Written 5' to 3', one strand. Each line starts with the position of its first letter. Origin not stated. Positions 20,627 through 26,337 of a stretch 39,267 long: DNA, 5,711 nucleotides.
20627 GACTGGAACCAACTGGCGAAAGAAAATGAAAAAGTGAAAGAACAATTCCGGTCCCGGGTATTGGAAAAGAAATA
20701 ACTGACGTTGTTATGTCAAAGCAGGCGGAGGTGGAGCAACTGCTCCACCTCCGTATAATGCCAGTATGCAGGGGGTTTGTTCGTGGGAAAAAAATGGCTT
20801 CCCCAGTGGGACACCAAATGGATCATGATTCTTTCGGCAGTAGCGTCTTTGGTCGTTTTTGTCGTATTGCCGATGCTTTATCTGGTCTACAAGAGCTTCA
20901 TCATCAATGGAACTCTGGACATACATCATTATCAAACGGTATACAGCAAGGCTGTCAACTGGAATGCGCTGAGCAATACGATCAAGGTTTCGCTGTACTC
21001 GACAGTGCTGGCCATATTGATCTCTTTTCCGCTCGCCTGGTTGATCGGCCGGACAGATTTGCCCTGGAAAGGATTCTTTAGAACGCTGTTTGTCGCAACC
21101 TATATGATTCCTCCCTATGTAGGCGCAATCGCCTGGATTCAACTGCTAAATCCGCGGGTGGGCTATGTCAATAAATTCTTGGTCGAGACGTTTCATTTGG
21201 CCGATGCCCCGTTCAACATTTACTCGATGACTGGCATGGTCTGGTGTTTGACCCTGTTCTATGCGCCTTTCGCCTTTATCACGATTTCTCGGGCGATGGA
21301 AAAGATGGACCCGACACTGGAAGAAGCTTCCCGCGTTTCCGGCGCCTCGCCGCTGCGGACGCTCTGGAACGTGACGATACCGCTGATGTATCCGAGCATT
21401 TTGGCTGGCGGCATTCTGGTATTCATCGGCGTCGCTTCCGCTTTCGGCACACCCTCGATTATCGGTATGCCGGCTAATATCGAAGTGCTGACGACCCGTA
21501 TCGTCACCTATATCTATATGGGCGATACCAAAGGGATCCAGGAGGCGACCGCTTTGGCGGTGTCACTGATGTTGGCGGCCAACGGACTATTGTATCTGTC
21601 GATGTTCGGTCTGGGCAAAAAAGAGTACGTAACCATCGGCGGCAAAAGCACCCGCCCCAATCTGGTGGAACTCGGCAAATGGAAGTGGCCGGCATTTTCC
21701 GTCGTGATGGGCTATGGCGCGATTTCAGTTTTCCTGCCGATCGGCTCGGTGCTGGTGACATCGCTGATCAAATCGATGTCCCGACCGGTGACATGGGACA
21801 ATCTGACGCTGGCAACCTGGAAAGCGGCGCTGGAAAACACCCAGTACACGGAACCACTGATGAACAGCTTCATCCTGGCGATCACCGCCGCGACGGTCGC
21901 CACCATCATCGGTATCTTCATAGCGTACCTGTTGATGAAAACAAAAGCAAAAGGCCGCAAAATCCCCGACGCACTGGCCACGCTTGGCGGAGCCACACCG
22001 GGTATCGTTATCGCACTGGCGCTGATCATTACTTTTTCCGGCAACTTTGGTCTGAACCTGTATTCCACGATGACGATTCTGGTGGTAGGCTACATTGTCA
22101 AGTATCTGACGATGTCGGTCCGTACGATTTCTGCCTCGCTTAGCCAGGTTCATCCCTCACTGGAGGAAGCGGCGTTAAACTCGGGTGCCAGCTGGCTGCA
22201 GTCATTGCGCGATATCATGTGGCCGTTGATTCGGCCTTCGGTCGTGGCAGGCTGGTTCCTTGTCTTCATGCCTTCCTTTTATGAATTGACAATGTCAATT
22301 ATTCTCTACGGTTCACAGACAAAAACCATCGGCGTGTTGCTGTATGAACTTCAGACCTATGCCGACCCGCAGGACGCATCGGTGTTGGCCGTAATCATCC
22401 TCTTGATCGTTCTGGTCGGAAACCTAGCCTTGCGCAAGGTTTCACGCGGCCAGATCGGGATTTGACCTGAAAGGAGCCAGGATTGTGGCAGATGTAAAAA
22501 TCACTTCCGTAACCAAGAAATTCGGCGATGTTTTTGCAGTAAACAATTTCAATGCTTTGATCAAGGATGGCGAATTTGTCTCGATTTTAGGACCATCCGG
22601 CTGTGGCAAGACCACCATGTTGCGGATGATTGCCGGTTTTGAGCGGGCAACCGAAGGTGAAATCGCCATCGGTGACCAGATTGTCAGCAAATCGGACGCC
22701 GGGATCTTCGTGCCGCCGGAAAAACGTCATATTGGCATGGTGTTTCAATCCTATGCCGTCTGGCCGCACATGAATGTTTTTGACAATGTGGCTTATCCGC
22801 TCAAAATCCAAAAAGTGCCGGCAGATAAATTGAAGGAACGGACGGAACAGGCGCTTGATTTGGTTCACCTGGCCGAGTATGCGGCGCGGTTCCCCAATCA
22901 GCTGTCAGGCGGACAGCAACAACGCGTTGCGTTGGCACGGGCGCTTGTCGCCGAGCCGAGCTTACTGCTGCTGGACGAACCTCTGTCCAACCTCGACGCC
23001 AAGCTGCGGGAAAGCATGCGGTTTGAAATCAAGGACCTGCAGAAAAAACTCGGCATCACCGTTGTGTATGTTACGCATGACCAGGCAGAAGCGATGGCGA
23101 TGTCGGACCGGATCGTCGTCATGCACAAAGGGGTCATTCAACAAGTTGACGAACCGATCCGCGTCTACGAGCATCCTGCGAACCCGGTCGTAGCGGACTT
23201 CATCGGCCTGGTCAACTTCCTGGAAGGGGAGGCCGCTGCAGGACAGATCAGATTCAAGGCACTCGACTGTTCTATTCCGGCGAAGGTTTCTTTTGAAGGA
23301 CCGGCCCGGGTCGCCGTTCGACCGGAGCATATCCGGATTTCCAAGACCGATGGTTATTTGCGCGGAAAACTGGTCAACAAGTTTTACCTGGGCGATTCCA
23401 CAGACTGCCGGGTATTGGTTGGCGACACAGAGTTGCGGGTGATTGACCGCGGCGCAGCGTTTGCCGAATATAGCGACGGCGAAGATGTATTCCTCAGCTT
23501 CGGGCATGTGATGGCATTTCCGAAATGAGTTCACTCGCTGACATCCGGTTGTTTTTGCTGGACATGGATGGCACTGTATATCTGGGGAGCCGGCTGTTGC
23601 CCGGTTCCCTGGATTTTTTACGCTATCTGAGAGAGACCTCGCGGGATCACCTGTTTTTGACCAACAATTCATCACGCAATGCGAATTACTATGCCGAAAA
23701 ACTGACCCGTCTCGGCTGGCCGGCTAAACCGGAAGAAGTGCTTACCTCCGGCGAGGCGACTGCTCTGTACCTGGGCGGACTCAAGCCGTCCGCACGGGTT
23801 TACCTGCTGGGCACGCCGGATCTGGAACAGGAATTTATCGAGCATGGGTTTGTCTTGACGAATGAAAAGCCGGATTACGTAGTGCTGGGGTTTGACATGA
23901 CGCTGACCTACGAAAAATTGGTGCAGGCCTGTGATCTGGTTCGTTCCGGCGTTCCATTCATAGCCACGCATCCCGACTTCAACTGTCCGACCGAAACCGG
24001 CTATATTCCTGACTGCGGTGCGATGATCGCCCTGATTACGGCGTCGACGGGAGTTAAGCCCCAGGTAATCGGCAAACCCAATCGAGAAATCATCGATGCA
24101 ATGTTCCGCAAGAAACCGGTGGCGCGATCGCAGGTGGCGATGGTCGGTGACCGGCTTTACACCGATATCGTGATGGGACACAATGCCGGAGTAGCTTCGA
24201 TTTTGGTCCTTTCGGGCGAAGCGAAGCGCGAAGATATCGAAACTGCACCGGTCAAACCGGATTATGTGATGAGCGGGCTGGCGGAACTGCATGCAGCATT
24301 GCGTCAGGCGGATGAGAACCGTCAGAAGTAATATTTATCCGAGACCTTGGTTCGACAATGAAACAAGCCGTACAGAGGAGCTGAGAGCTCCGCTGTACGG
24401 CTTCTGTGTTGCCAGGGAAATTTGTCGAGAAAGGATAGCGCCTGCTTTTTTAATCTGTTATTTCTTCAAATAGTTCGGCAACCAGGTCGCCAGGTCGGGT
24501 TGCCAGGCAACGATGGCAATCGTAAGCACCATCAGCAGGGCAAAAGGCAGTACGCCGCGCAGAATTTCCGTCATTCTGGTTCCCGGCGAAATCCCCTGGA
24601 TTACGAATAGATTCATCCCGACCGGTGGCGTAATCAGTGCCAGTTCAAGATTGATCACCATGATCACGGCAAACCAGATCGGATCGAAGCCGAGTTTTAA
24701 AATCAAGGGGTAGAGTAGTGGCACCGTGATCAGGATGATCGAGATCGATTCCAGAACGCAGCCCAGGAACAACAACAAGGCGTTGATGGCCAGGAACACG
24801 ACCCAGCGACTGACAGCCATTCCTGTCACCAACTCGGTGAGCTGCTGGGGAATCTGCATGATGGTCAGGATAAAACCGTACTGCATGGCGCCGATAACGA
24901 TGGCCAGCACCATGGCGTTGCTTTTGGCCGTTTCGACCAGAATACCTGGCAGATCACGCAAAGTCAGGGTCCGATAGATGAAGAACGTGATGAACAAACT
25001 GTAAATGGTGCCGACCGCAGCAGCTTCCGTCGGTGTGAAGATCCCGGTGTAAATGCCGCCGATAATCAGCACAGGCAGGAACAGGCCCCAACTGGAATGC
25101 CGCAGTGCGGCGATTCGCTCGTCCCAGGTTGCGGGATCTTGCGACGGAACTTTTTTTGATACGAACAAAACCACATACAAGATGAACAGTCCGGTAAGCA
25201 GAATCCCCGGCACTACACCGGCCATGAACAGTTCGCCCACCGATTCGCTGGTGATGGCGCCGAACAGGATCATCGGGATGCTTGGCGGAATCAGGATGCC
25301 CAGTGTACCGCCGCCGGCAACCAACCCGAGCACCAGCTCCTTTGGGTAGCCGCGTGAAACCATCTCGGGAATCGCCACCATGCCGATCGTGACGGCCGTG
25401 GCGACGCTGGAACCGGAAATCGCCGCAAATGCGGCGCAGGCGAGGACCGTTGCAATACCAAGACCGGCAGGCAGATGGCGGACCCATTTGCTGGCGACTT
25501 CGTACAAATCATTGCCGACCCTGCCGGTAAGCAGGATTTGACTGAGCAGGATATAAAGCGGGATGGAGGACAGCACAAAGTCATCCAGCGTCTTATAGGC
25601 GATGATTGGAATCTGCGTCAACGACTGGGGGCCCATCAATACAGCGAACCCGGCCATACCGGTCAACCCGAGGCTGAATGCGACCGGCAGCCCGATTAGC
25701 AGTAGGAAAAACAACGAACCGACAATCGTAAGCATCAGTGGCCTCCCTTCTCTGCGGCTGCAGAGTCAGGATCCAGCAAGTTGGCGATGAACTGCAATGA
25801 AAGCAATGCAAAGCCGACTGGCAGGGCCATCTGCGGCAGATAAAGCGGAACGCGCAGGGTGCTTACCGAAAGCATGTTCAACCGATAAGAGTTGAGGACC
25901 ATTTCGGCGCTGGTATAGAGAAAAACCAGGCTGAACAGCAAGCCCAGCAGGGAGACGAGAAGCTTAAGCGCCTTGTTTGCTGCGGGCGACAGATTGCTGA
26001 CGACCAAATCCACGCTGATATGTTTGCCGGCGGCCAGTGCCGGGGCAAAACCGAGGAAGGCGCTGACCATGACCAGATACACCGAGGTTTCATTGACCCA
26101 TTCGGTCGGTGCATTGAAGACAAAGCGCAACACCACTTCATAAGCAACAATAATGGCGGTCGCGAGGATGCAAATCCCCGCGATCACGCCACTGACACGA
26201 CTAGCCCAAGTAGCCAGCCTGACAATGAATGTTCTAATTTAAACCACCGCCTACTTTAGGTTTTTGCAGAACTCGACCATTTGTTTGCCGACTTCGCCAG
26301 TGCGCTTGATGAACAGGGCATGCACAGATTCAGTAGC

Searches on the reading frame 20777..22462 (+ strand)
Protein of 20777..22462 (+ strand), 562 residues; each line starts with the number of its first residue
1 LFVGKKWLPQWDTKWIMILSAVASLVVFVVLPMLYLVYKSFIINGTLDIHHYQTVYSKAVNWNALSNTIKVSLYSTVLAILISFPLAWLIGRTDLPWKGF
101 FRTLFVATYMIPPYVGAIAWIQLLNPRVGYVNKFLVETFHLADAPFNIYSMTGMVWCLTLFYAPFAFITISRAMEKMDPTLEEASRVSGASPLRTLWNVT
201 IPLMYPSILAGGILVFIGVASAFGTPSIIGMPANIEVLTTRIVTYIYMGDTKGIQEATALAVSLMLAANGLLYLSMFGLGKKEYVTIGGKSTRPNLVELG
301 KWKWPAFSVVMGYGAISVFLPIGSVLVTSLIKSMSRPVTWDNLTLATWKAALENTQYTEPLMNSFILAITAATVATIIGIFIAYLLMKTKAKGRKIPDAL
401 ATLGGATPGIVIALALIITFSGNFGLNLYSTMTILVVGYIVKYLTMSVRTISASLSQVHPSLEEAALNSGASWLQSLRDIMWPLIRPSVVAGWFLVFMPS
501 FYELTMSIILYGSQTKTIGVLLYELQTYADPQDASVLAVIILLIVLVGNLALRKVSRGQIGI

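Call 64: search_protein_families(library=pfam, proteins=[window:20777-22462:+], max_evalue=0.00001)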
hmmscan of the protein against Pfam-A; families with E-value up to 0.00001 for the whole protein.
window:20777-22462:+ (562 aa): 1 family
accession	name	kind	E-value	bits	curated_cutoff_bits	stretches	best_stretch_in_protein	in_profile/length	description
PF00528.27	BPD_transp_1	-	8.1e-28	97.8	26.4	2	376-552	2-171/184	Binding-protein-dependent transport system inner membrane component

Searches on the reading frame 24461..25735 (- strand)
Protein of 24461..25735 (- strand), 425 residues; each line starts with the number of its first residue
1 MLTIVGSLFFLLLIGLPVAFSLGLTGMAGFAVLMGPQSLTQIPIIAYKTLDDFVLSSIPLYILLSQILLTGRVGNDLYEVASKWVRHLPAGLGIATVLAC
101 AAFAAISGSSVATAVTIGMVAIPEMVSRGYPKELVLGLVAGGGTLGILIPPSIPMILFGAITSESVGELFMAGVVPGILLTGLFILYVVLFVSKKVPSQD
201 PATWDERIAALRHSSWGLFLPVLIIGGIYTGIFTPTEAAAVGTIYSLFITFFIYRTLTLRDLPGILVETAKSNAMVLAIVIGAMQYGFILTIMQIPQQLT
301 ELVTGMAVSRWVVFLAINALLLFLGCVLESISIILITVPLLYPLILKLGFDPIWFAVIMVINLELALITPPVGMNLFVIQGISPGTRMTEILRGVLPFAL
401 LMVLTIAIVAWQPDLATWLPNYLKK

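Call 64: search_protein_families(library=pfam, proteins=[window:24461-25735:-], max_evalue=0.00001)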
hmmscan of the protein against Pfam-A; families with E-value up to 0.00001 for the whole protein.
window:24461-25735:- (425 aa): 1 family
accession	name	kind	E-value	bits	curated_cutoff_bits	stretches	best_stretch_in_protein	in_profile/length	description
PF06808.19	DctM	-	1e-104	351.1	23.8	1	5-414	1-412/413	Tripartite ATP-independent periplasmic transporter, DctM component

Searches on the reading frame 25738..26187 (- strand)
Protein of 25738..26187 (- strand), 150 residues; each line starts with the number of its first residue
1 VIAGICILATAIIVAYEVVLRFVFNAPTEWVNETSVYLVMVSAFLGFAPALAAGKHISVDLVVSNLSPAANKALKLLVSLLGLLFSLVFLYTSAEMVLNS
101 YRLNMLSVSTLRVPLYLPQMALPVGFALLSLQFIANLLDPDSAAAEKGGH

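Call 64: search_protein_families(library=pfam, proteins=[window:25738-26187:-], max_evalue=0.00001)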
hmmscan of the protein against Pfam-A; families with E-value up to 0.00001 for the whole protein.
window:25738-26187:- (150 aa): 1 family
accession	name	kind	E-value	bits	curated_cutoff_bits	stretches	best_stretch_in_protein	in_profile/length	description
PF04290.18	DctQ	-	1.6e-28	99.7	28.3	1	11-139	2-128/132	Tripartite ATP-independent periplasmic transporters, DctQ component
